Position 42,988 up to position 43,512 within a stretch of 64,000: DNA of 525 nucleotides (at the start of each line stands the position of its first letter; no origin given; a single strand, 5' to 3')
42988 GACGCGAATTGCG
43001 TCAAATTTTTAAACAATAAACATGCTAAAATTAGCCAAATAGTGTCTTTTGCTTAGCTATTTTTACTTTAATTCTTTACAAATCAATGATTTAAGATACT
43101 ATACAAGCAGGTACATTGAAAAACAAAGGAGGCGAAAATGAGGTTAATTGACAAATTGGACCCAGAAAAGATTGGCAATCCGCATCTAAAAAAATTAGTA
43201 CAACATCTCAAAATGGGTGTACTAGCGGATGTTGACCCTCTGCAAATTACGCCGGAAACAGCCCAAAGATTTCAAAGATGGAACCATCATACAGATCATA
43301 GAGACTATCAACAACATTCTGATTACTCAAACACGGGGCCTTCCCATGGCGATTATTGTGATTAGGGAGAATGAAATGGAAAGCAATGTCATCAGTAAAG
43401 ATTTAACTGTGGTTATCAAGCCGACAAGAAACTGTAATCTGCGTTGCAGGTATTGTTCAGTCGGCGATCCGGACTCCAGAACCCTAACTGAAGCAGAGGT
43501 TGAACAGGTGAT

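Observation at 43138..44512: Candidate RiPP locus: 75-aa His/Asp/Tyr-rich precursor immediately upstream of a radical SAM/SPASM maturase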

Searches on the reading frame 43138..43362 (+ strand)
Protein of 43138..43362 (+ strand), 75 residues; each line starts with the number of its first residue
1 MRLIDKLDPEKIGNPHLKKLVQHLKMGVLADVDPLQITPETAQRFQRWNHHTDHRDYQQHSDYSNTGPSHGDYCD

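Call 3: search_protein_families(library=ncbifam, proteins=[window:43138-43362:+], max_evalue=0.01)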
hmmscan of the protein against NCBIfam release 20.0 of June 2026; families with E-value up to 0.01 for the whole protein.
window:43138-43362:+ (75 aa): 0 families

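Call 4: search_protein_families(library=pfam, proteins=[window:43138-43362:+], max_evalue=0.01)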
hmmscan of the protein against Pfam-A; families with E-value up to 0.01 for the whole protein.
window:43138-43362:+ (75 aa): 0 families

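Call 6: find_homologous_proteins(query=window:43138-43362:+, max_evalue=1)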
Query window:43138-43362:+ (75 aa): 1 proteins with E <= 1 among 2 candidates.
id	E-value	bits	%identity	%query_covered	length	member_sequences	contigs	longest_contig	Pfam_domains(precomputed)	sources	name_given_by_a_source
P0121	1.4e-46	174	100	100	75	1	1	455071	-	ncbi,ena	-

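Call 30: find_homologous_proteins(query=A2, max_evalue=10)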
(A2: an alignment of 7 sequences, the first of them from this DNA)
Query A2 (7 sequences) (75 aa, profile of the alignment): 19 proteins with E <= 10 among 261 candidates.
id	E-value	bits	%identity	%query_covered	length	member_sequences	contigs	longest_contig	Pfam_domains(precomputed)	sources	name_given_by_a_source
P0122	6.8e-30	121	43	96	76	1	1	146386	-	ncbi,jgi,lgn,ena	ncbi:MAG: hypothetical protein WC438_04600 [Candidatus Pacearchaeota archaeon]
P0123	2.8e-28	116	43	96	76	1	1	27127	-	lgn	-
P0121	7.1e-25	105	100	100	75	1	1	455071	-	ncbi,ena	-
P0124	1.1e-20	91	57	97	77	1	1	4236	-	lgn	-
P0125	2.0e-20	90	56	99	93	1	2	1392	-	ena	-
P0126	2.1e-19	87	58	100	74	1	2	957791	-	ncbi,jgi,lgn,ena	ncbi:MAG: hypothetical protein WC473_02985 [Patescibacteria group bacterium]|jgi:hypothetical protei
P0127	2.3e-19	87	47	100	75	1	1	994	-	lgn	-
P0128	1.0e-18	85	32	87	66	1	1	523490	-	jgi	jgi:hypothetical protein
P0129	1.1e-17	82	39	97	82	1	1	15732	-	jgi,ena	jgi:hypothetical protein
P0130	3.8e-17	80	59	99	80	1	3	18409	-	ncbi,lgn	-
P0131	4.0e-17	80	30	97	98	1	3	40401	-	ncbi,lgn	-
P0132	1.9e-16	78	44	99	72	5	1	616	-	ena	-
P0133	2.0e-16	78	45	99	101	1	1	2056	-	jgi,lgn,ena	-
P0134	2.9e-15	74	42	32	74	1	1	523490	-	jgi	jgi:hypothetical protein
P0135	3.2e-15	74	45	99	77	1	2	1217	-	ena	-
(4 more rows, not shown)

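Call 34: find_encoding_contigs(protein=P0126, flank=5000, max_places=1)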
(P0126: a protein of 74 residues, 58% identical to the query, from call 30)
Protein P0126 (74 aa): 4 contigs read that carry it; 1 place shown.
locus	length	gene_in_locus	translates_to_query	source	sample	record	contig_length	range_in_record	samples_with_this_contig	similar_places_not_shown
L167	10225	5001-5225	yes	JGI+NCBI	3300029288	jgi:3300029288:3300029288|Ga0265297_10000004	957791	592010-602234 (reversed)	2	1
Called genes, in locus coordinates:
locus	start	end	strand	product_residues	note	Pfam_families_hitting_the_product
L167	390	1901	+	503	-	PF01743:PolyA_pol, PF12627:PolyA_pol_RNAbd, PF01966:HD, PF13735:tRNA_NucTran2_2 (weak)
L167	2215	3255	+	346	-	PF01479:S4 (weak), PF00849:PseudoU_synth_2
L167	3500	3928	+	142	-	-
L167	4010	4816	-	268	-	PF13412:HTH_24 (faint)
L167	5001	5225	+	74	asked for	-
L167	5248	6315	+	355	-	PF04055:Radical_SAM, PF13186:SPASM (weak)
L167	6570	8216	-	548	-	PF00118:Cpn60_TCP1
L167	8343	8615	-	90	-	PF00166:Cpn10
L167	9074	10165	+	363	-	PF23446:LysM1_NFP_LYK (faint), PF01476:LysM, PF23473:LysM3_LYK4_5 (weak), PF01476:LysM, PF23473:LysM3_LYK4_5 (weak), PF01551:Peptidase_M23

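Call 67: search_protein_representatives(alignment_id=A4)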
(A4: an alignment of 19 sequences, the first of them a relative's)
Query: 19 sequences, 78 profile positions. Proteins with E-value up to 0.001 (for the whole library): 23; up to 1e-10: 14; up to 1e-30: 0. The best 23 are listed.
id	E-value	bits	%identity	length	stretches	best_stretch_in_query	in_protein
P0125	2.3e-30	120.8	-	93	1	5-78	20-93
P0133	1.4e-29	118.3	-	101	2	2-69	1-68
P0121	5.7e-28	113.1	-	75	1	6-78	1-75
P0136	6.1e-27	109.8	-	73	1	2-78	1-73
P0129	3.6e-25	104.1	-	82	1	3-78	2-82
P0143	5.0e-24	100.5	-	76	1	4-78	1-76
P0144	7.9e-24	99.8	-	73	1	8-78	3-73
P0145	2.5e-22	95.0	-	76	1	5-78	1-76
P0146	1.6e-21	92.5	-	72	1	5-78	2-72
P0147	1.6e-21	92.4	-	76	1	8-78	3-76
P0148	1.3e-20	89.5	-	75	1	3-78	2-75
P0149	7.6e-20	87.1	-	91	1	7-78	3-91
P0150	4.6e-17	78.1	-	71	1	5-78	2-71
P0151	5.7e-17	77.8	-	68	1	6-78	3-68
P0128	1.4e-10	57.4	-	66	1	5-78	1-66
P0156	5.9e-05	39.3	-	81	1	1-78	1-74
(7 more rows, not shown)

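Call 70: find_encoding_contigs(protein=P0130, flank=5000, max_places=1)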
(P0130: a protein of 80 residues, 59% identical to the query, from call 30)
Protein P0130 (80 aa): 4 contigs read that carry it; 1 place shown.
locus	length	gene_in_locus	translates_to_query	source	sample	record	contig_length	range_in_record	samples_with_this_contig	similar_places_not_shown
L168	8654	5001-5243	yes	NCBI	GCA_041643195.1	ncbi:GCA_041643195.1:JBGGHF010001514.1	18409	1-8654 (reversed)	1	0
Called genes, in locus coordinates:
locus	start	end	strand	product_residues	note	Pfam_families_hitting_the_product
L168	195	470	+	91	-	PF03819:MazG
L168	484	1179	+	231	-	PF01209:Ubie_methyltran (faint), PF13489:Methyltransf_23, PF13847:Methyltransf_31, PF08241:Methyltransf_11, PF08242:Methyltransf_12 (weak), PF13649:Methyltransf_25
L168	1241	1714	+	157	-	-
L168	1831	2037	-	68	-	-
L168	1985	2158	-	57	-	-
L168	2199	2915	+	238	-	PF01255:Prenyltransf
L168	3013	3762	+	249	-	PF18400:Thioredoxin_12 (weak), PF13462:Thioredoxin_4, PF13098:Thioredoxin_2 (weak), PF01323:DSBA (weak)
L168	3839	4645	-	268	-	-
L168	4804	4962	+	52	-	-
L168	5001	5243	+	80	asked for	-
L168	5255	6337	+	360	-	PF04055:Radical_SAM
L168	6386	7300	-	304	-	PF00070:Pyr_redox (faint), PF00890:FAD_binding_2 (faint), PF01266:DAO (faint), PF03486:HI0933_like (faint), PF07992:Pyr_redox_2, PF13738:Pyr_redox_3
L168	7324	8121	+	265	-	PF00849:PseudoU_synth_2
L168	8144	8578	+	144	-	PF01245:Ribosomal_L19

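Call 71: find_encoding_contigs(protein=P0156, flank=5000, max_places=1)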
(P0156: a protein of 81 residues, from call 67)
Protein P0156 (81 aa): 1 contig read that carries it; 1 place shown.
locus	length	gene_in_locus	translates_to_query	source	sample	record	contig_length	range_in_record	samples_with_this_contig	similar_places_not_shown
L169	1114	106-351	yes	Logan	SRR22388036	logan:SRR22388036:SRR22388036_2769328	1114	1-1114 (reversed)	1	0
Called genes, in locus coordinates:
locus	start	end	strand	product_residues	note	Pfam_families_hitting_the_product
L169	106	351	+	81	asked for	-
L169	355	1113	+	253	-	?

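Call 74: search_protein_families(library=pfam, proteins=[L167:4010-4813:-, L168:3839-4642:-], max_evalue=0.001)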
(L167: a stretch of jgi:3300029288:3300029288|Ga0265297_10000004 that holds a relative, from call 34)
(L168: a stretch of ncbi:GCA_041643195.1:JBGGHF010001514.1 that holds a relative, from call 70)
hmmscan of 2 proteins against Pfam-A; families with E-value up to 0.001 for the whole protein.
L167:4010-4813:- (267 aa): 7 families
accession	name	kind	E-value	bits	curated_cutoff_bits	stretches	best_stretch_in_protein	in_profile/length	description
PF13412.12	HTH_24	-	5.9e-06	26.2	21.9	1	17-58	7-48/48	Winged helix-turn-helix DNA-binding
PF01978.25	TrmB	-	6.9e-05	23.1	25.6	1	9-61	4-56/68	Sugar-specific transcriptional regulator TrmB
PF09339.16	HTH_IclR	-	0.00031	20.9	22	1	17-59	7-50/52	IclR helix-turn-helix domain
PF12802.13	MarR_2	-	0.00033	21.2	27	1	23-61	15-54/61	MarR family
PF03965.22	Penicillinase_R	-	0.00037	21.3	22.6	1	17-69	7-63/115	Penicillinase repressor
PF12840.13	HTH_20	-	0.00045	20.6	27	1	18-58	9-49/51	Helix-turn-helix domain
PF13545.12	HTH_Crp_2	-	0.00077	19.8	27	0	27-77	22-68/70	Crp-like helix-turn-helix domain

L168:3839-4642:- (267 aa): 2 families
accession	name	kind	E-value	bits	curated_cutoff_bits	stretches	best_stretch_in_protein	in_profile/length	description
PF01978.25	TrmB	-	0.00046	20.4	25.6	0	8-61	1-54/68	Sugar-specific transcriptional regulator TrmB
PF13412.12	HTH_24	-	0.00064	19.7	21.9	0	13-59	1-47/48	Winged helix-turn-helix DNA-binding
